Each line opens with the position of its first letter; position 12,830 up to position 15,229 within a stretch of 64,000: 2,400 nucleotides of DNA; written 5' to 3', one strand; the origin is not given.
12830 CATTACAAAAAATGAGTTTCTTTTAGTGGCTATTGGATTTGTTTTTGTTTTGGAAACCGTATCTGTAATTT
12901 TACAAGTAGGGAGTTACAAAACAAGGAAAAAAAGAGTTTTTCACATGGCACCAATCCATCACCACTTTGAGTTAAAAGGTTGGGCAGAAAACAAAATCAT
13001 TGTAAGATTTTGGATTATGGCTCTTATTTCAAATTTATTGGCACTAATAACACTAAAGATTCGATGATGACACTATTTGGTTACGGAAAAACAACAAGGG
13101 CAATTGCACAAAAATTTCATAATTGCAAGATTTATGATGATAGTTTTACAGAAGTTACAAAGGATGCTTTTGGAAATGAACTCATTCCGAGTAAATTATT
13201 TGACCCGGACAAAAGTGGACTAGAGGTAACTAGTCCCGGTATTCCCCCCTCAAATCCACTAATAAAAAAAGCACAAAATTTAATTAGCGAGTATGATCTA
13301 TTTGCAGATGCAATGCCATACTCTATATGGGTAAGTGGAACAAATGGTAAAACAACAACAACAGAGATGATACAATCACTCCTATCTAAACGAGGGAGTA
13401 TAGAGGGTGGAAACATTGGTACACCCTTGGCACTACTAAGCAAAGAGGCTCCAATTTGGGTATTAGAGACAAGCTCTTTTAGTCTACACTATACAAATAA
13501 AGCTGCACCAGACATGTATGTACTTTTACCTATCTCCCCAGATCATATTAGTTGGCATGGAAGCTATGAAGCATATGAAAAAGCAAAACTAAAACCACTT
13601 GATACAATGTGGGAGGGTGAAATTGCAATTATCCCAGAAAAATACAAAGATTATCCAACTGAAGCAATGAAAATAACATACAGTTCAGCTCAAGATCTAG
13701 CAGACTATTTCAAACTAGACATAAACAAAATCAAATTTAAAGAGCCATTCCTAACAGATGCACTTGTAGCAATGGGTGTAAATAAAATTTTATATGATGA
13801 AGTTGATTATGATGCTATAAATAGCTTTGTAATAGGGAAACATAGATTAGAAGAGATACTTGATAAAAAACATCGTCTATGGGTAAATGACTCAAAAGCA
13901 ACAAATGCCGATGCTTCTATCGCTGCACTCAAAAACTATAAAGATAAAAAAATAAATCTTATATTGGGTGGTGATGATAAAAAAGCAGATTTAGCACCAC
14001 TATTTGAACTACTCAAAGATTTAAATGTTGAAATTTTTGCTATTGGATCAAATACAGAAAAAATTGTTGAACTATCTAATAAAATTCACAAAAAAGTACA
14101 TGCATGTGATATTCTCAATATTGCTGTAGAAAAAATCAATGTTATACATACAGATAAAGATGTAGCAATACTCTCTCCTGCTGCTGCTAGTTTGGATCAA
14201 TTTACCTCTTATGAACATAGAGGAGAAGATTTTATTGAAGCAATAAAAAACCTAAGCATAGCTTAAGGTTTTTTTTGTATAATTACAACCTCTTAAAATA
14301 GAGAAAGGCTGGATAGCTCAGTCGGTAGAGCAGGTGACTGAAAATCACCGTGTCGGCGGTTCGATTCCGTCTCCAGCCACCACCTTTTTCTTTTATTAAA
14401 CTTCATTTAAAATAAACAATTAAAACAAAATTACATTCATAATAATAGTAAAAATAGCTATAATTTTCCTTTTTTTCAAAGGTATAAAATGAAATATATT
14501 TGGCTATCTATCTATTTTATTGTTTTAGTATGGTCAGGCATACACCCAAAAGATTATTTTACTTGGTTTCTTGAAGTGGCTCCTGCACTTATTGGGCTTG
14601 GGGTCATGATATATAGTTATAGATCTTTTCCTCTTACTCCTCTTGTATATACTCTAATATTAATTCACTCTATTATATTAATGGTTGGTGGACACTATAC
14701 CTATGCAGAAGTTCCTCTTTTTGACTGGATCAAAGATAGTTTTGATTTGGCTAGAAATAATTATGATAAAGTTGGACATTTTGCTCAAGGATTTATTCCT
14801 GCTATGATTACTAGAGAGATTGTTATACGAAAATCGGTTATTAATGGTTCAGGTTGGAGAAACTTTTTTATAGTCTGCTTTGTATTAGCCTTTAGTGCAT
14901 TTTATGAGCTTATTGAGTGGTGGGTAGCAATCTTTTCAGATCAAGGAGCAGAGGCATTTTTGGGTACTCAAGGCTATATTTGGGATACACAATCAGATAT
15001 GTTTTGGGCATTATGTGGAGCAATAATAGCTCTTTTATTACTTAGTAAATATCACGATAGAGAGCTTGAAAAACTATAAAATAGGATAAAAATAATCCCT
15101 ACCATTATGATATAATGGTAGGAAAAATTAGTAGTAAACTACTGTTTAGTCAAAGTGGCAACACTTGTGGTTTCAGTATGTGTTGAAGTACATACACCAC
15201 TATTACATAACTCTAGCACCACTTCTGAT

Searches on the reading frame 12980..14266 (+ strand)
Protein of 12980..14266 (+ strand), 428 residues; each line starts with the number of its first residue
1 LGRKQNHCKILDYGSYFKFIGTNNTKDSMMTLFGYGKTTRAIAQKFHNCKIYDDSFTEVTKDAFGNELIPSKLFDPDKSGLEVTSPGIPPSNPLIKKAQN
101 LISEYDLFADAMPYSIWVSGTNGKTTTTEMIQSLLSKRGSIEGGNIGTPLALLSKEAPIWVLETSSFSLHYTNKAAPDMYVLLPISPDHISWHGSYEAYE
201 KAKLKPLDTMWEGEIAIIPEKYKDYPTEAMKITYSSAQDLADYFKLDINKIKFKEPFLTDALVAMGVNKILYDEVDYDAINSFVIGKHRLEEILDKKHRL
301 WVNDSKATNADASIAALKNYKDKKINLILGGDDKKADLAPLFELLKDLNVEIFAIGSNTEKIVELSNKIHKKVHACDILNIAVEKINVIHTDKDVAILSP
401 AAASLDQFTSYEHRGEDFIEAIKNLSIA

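Call 51: search_protein_families(library=pfam, proteins=[window:12980-14266:+], max_evalue=0.001)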
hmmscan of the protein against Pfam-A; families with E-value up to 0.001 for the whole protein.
window:12980-14266:+ (428 aa): 2 families
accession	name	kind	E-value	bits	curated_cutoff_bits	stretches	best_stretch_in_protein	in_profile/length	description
PF08245.18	Mur_ligase_M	-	2.8e-17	63.8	24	1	118-257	1-168/200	Mur ligase middle domain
PF02875.26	Mur_ligase_C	-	1.4e-07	32.8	28.4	1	288-401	1-126/127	Mur ligase, glutamate ligase domain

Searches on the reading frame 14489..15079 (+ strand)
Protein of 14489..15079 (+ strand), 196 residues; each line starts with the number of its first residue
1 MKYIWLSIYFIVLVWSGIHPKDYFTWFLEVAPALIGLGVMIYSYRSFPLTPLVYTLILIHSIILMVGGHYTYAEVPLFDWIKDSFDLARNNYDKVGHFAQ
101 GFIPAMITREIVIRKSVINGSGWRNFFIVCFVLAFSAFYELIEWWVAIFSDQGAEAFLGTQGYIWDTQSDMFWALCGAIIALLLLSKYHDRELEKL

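Call 51: search_protein_families(library=pfam, proteins=[window:14489-15079:+], max_evalue=0.001)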
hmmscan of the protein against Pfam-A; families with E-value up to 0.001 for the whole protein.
window:14489-15079:+ (196 aa): 1 family
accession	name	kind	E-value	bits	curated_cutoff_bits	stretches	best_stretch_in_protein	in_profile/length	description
PF09997.14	DUF2238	-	2.9e-60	202.6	26.4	1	34-174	1-140/140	Predicted membrane protein (DUF2238)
